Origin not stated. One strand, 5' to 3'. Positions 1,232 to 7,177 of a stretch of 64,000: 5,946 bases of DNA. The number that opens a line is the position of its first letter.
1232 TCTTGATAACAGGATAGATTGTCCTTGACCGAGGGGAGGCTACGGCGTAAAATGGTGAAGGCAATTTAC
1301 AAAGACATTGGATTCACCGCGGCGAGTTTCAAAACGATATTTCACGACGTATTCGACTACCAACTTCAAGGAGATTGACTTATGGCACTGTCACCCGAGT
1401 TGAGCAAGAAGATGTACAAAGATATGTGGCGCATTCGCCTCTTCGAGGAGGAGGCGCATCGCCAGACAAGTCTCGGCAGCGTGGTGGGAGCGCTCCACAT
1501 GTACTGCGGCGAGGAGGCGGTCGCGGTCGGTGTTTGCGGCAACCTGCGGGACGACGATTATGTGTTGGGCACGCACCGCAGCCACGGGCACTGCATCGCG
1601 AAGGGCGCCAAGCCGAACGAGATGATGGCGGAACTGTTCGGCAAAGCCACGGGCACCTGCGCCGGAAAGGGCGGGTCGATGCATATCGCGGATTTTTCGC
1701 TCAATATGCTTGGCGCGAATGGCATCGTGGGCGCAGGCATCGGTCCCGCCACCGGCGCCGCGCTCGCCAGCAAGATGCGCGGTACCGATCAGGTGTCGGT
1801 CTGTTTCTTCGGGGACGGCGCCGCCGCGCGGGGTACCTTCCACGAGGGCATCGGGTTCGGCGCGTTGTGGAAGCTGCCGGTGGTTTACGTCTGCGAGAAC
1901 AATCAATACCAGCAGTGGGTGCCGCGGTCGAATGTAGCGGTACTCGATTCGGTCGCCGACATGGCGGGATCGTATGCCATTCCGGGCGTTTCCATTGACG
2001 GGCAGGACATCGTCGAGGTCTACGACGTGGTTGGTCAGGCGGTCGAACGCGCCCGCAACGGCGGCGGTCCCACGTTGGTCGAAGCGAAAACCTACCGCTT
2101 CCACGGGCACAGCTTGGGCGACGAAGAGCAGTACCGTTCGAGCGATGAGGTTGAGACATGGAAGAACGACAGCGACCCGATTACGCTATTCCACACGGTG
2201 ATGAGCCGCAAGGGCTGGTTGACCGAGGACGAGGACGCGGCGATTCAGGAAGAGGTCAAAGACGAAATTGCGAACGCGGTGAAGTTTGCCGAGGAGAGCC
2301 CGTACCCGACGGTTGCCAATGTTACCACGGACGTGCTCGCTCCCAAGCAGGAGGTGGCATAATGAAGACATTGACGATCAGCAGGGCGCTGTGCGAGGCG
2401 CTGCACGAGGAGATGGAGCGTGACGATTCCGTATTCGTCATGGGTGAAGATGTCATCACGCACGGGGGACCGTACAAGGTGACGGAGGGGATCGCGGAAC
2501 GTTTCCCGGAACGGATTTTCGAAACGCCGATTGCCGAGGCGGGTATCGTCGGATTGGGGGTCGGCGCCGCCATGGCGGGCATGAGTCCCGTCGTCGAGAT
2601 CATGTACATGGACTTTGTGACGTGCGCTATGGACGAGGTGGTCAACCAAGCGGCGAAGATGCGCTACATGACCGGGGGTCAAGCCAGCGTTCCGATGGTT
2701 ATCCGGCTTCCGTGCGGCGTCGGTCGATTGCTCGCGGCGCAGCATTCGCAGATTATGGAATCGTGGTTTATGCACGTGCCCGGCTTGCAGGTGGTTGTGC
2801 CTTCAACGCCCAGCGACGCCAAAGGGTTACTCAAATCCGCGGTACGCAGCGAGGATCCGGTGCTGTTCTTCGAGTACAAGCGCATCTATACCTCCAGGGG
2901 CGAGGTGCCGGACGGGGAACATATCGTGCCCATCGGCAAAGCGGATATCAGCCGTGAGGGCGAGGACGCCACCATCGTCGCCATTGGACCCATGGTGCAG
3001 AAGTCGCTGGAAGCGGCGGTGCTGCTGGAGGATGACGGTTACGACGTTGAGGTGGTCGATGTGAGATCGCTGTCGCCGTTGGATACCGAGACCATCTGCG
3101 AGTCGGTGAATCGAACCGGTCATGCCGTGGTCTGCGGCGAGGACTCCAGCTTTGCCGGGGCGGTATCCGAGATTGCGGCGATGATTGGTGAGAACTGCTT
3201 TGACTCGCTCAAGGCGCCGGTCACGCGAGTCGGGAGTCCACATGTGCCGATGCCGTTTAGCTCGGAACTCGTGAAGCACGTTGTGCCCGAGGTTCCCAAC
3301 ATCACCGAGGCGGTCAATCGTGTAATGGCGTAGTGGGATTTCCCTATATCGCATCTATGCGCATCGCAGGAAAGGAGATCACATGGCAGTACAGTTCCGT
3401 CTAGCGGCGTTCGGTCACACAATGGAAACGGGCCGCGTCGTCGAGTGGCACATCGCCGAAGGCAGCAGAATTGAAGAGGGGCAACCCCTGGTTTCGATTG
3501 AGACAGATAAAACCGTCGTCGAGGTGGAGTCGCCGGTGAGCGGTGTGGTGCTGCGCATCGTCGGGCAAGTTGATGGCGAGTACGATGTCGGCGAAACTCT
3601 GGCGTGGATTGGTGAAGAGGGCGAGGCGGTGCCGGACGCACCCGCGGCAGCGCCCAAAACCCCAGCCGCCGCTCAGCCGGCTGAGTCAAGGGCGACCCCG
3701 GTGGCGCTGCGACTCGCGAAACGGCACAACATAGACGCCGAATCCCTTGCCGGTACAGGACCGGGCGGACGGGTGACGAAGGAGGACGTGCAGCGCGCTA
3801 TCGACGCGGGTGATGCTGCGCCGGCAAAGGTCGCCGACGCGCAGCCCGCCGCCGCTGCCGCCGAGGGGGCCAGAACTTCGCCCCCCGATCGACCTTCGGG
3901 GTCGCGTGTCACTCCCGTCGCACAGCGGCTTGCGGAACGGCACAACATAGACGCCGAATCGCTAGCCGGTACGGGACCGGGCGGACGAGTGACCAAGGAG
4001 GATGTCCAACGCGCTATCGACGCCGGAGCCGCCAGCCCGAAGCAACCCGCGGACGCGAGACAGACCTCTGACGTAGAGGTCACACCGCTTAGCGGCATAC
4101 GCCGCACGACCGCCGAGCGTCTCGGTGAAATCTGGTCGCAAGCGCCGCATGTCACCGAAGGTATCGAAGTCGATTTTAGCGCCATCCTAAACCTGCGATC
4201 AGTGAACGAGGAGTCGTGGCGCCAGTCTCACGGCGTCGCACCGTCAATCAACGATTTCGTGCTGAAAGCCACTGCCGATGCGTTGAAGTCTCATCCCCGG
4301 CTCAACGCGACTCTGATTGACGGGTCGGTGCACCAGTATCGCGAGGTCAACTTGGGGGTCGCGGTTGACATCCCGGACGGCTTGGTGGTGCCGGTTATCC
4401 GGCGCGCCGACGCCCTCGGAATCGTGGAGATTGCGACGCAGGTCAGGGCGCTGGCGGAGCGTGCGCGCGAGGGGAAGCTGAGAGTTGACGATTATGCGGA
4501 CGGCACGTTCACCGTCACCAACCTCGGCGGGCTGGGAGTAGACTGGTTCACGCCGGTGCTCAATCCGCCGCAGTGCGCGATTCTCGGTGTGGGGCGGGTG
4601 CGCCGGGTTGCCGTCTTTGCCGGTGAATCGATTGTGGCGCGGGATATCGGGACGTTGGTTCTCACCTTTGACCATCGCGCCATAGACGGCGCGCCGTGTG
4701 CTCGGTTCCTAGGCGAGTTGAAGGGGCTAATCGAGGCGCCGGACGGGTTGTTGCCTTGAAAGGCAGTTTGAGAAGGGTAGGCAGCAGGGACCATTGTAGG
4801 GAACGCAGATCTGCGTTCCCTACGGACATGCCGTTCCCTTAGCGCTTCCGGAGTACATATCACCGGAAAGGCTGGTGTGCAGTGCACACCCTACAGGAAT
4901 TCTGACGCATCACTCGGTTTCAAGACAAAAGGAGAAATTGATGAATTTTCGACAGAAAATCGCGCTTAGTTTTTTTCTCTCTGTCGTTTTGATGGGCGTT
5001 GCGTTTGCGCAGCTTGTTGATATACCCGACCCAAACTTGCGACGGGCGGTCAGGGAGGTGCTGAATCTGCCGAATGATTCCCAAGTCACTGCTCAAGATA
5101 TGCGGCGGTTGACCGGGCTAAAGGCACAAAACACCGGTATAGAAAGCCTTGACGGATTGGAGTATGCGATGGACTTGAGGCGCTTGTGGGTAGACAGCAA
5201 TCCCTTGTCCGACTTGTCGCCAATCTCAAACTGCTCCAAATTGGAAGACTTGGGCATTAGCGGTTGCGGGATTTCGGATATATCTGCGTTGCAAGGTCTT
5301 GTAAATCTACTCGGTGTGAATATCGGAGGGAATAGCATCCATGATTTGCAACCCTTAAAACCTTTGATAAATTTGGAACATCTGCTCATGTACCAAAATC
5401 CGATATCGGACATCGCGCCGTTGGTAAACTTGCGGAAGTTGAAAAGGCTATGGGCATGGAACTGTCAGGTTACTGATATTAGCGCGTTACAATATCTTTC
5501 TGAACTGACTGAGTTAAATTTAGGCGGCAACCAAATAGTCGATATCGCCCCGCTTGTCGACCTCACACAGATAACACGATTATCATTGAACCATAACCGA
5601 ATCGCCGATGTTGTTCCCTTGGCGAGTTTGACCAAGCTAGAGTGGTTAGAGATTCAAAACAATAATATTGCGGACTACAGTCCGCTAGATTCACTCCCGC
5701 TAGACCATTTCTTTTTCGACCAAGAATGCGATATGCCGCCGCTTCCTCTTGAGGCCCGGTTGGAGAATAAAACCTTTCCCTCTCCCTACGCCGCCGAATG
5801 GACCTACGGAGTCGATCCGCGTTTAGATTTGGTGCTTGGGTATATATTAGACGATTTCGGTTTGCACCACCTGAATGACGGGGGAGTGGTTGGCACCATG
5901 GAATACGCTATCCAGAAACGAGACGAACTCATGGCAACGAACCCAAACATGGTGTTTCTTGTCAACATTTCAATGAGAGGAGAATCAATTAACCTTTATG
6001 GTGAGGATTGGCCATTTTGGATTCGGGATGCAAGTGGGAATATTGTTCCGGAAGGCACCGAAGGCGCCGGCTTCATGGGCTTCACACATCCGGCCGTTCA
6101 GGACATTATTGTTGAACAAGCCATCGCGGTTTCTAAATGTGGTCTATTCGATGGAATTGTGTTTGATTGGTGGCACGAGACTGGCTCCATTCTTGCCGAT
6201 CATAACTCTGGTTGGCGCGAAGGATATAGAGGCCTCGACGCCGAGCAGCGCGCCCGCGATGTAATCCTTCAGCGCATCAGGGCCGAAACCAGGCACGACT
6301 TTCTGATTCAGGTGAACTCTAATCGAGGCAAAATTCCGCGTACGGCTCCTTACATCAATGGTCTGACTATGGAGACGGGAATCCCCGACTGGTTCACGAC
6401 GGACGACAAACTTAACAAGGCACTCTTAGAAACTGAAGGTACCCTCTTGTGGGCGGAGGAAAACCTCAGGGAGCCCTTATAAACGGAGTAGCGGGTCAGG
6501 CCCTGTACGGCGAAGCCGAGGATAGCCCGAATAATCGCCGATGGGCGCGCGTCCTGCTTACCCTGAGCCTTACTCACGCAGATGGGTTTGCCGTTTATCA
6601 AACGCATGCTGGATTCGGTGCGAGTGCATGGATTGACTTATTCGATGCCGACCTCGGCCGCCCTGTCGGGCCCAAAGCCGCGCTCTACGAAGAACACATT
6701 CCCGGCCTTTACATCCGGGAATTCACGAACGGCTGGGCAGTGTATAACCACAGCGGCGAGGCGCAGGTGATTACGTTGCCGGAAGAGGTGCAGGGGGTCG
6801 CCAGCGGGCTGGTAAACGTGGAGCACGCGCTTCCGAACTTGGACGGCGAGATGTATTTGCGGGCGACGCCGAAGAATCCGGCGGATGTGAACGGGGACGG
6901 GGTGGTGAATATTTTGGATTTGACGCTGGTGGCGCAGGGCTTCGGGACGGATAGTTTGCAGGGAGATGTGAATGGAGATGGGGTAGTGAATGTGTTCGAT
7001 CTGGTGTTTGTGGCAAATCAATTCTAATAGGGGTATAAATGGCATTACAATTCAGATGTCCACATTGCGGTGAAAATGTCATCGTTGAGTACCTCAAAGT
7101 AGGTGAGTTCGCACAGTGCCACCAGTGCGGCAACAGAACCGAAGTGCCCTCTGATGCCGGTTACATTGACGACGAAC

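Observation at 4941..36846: Candidate non-cellulosomal cohesin-dockerin surface assembly system built on T9SS-secreted eukaryote-like repeat proteins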

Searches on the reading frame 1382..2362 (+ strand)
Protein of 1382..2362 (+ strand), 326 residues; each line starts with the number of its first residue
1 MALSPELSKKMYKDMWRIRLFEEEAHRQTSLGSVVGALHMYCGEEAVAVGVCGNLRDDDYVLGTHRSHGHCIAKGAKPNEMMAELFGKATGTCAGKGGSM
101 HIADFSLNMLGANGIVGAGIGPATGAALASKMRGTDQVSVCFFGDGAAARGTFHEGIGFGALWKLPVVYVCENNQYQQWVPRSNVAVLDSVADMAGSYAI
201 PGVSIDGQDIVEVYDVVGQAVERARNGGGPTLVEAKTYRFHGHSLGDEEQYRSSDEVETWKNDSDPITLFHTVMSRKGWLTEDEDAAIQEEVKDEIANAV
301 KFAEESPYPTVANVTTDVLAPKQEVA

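Call 9: search_protein_families(library=pfam, proteins=[window:1382-2362:+], max_evalue=0.001)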
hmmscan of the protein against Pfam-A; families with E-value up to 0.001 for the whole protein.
window:1382-2362:+ (326 aa): 2 families
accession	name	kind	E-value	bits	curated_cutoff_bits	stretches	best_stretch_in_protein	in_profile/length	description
PF00676.26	E1_dh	-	5.6e-85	285.4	22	1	14-311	2-299/300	Dehydrogenase E1 component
PF02775.26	TPP_enzyme_C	-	2.3e-05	24.7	21.9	1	111-234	25-150/151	Thiamine pyrophosphate enzyme, C-terminal TPP binding domain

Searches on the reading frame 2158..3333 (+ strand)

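Call 9: search_protein_families(library=pfam, proteins=[window:2158-3333:+], max_evalue=0.001)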
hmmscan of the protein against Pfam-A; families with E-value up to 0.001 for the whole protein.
window:2158-3333:+ (391 aa): 2 families
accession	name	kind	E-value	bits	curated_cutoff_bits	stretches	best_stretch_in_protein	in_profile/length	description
PF02779.29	Transket_pyr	-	1e-43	149.4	27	1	72-244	3-172/174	Transketolase, pyrimidine binding domain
PF02780.25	Transketolase_C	-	1.1e-37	129.2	25.9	1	260-382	1-124/124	Transketolase, C-terminal domain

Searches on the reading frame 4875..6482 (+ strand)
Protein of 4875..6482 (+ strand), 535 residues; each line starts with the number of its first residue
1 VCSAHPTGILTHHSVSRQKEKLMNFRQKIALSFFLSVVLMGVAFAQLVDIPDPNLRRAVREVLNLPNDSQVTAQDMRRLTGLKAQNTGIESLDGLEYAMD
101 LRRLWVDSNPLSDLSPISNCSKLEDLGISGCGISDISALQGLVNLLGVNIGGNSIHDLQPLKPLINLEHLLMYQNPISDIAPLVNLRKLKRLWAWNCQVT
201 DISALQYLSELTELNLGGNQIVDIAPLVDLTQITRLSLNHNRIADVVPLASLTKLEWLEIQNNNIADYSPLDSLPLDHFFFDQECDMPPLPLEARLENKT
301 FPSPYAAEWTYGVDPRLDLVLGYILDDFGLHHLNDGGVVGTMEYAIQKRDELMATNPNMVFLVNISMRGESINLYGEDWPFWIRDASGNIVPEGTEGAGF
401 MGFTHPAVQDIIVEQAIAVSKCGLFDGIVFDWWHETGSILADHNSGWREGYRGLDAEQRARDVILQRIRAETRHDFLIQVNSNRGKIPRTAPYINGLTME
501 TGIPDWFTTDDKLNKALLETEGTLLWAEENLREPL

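Call 3: search_protein_families(library=pfam, proteins=[window:4875-6482:+], max_evalue=0.01)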
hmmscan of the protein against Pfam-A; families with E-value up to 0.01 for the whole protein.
window:4875-6482:+ (535 aa): 7 families
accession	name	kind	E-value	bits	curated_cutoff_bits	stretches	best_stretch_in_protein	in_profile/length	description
PF12799.13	LRR_4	-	5.3e-33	112.7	27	6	188-227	2-42/44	Leucine Rich repeats (2 copies)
PF13855.12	LRR_8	-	8e-09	35.6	27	1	192-243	8-61/61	Leucine rich repeat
PF00560.39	LRR_1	-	7.8e-06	25.5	20.6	0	211-224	2-15/23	Leucine Rich Repeat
PF23952.1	LRR_EndoS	-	4.1e-05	24.2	27.9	0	50-157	1-96/116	Endo-beta-N-acetylglucosaminidase EndoS LRR domain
PF23598.1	LRR_14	-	0.0005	19.4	40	1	102-268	3-182/353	Leucine-rich repeat region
PF14580.12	LRR_9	-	0.00061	19.8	30.5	0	175-244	52-126/175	Leucine-rich repeat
PF23211.1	LRR_LRWD1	-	0.0044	17.2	28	0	159-224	36-101/190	Leucine-rich repeat and WD repeat-containing protein 1, LRR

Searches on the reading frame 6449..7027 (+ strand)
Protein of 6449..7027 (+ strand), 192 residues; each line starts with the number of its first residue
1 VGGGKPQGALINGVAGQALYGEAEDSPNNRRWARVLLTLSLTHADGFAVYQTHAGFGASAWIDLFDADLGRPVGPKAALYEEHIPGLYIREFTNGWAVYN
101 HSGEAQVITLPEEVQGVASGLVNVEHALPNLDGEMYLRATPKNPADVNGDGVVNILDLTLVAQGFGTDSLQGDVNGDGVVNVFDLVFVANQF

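Call 3: search_protein_families(library=pfam, proteins=[window:6449-7027:+], max_evalue=0.01)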
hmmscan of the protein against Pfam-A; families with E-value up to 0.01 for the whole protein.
window:6449-7027:+ (192 aa): 2 families
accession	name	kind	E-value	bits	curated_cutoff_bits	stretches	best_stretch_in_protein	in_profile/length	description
PF00404.24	Dockerin_1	-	5.9e-12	46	22.9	2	145-191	2-55/57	Dockerin type I domain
PF14885.12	GHL15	-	0.0014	19.1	27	1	55-96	235-271/271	Hypothetical glycosyl hydrolase family 15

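Call 8: search_protein_families(library=ncbifam, proteins=[window:6449-7027:+], max_evalue=0.01)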
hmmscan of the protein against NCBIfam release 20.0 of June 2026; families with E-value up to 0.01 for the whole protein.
window:6449-7027:+ (192 aa): 1 family
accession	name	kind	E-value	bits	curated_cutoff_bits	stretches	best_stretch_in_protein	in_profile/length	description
NF041540.1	dockerin_GC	domain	0.00012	22.4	29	1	144-192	2-63/67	GC-type dockerin domain-anchored protein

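Call 49: find_related_loci(query=window:6479-7024:+, collection=metagenome_contigs, flank=5000)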
Query window:6479-7024:+ (182 aa) in metagenome_contigs; peptide patterns used: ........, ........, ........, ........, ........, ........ (x = any residue, [..] = any of these).
600 stretches matched a pattern (row limit reached: there are more); 82 encode a relative of the query (tblastn E <= 1e-3); the best 80 are kept; 79 distinct loci.
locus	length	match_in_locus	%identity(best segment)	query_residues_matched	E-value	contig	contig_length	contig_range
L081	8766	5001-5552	53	1-182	3e-57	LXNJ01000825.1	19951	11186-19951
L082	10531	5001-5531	53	1-182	9e-54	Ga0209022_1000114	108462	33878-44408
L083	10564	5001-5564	51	15-182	5e-51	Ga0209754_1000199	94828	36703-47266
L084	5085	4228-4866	44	1-182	5e-50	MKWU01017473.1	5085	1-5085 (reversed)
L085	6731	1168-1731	49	15-182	5e-47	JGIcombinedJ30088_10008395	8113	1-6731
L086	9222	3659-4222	49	15-182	5e-47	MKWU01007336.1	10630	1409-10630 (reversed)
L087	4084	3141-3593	44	1-150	2e-34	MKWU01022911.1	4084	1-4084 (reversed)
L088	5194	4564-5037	42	1-128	7e-33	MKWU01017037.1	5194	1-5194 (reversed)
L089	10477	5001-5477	37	1-130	2e-27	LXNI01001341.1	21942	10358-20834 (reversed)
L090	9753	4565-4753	47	117-178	3e-10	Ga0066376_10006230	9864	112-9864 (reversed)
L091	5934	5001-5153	52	127-178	1e-9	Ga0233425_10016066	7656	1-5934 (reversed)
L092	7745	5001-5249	34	95-182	3e-9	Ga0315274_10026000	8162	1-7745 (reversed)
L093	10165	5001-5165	42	134-182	1e-8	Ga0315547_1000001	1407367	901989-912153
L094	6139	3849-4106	35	90-182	3e-8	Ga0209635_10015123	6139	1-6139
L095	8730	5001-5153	47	136-182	5e-8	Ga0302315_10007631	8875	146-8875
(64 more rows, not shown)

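Call 56: search_protein_families(library=pfam, proteins=[L083:3498-5570:+], max_evalue=0.01)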
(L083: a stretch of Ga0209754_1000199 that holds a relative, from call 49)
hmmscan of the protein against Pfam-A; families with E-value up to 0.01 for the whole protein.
L083:3498-5570:+ (691 aa): 9 families
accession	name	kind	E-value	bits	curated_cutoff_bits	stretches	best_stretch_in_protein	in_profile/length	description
PF12799.13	LRR_4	-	4.5e-24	84.4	27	3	121-162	1-43/44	Leucine Rich repeats (2 copies)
PF14885.12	GHL15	-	2e-11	44.8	27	1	325-596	41-271/271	Hypothetical glycosyl hydrolase family 15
PF13855.12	LRR_8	-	2.4e-08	34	27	2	143-198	1-60/61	Leucine rich repeat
PF00404.24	Dockerin_1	-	4.5e-08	33.6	22.9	1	644-688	2-55/57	Dockerin type I domain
PF13516.12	LRR_6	-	4e-05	23.8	23.4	0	120-135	2-17/24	Leucine Rich repeat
PF23598.1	LRR_14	-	0.00046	19.5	40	1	112-196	38-123/353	Leucine-rich repeat region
PF00560.39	LRR_1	-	0.0013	18.9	20.6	0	166-182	1-17/23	Leucine Rich Repeat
PF23952.1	LRR_EndoS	-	0.0015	19.1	27.9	0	104-132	28-56/116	Endo-beta-N-acetylglucosaminidase EndoS LRR domain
PF14580.12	LRR_9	-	0.0019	18.2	30.5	0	83-155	48-125/175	Leucine-rich repeat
